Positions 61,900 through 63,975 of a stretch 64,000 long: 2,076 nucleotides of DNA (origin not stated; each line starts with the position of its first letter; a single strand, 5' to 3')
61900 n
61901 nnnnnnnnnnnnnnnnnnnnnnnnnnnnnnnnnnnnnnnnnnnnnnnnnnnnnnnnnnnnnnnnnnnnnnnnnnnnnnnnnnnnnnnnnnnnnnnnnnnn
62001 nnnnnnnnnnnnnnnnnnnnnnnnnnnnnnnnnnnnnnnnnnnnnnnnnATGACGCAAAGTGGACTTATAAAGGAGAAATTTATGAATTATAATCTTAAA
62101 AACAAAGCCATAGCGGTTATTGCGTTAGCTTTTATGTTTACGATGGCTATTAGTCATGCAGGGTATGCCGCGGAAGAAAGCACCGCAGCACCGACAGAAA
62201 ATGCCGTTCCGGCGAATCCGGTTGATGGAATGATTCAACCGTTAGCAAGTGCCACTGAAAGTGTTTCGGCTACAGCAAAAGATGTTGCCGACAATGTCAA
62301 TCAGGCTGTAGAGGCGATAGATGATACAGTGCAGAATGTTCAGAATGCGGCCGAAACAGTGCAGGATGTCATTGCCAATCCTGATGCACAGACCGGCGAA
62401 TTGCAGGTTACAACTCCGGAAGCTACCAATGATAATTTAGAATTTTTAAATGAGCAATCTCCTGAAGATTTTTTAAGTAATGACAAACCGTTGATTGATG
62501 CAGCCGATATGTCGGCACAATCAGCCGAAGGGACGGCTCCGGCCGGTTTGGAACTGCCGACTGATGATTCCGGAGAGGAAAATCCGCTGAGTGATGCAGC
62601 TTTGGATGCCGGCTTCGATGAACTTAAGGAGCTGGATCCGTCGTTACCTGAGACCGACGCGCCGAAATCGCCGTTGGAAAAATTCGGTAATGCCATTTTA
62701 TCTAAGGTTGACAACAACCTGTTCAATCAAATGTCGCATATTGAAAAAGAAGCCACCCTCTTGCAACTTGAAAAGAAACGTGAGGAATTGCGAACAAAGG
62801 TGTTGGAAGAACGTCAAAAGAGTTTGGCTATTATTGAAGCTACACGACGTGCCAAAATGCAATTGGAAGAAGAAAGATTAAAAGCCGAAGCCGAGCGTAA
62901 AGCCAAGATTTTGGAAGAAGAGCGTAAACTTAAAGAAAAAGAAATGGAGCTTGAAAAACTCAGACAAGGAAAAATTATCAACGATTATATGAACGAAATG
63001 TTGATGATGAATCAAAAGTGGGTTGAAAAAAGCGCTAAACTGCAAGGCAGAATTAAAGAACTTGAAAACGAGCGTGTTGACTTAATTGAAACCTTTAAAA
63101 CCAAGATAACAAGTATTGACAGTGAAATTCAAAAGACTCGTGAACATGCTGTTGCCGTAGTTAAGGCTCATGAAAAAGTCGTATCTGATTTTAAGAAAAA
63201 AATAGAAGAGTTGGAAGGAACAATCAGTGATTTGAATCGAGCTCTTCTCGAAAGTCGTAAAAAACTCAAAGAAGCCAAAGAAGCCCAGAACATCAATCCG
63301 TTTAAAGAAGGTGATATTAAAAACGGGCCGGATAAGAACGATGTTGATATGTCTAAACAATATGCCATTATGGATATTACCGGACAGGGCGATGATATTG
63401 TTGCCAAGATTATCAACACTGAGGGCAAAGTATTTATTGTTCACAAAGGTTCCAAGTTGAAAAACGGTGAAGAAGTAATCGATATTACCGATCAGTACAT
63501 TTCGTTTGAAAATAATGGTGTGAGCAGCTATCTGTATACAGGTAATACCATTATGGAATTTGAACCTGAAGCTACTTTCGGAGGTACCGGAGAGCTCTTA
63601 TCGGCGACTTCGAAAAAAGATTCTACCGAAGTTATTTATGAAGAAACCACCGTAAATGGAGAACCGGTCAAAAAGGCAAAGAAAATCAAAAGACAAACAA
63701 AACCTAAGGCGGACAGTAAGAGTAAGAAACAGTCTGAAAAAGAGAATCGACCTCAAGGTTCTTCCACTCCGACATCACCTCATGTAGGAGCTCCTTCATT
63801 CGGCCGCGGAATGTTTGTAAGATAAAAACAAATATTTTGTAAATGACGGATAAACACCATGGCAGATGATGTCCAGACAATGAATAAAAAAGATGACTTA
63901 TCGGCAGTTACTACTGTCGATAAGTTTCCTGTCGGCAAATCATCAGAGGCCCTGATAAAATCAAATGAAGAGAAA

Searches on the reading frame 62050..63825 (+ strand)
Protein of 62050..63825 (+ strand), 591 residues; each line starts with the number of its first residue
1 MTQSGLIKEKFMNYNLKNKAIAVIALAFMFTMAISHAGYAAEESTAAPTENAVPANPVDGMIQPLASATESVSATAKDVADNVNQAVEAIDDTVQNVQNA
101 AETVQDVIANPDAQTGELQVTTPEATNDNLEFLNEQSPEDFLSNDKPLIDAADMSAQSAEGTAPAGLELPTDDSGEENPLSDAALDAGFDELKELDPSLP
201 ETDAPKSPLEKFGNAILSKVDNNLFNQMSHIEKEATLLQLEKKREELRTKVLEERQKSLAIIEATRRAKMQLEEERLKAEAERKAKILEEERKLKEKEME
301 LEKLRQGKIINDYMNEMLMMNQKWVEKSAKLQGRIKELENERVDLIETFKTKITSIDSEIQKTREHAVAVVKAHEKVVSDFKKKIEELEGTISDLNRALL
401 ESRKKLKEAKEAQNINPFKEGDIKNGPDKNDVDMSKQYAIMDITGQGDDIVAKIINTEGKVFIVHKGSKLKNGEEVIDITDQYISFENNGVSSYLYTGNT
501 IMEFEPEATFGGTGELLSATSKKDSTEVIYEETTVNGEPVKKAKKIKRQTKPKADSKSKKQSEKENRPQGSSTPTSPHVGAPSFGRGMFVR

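Call 24: search_protein_families(library=pfam, proteins=[window:62050-63825:+], max_evalue=0.001)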
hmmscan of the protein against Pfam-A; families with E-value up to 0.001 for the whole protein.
window:62050-63825:+ (591 aa): 2 families
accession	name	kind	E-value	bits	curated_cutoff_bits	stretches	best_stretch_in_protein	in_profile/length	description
PF06103.16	DUF948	-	8.5e-06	26.3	37.2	1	20-107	2-87/89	Bacterial protein of unknown function (DUF948)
PF10157.14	BORCS6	-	0.00079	20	35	0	309-399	8-97/101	BLOC-1-related complex sub-unit 6 C-terminal helix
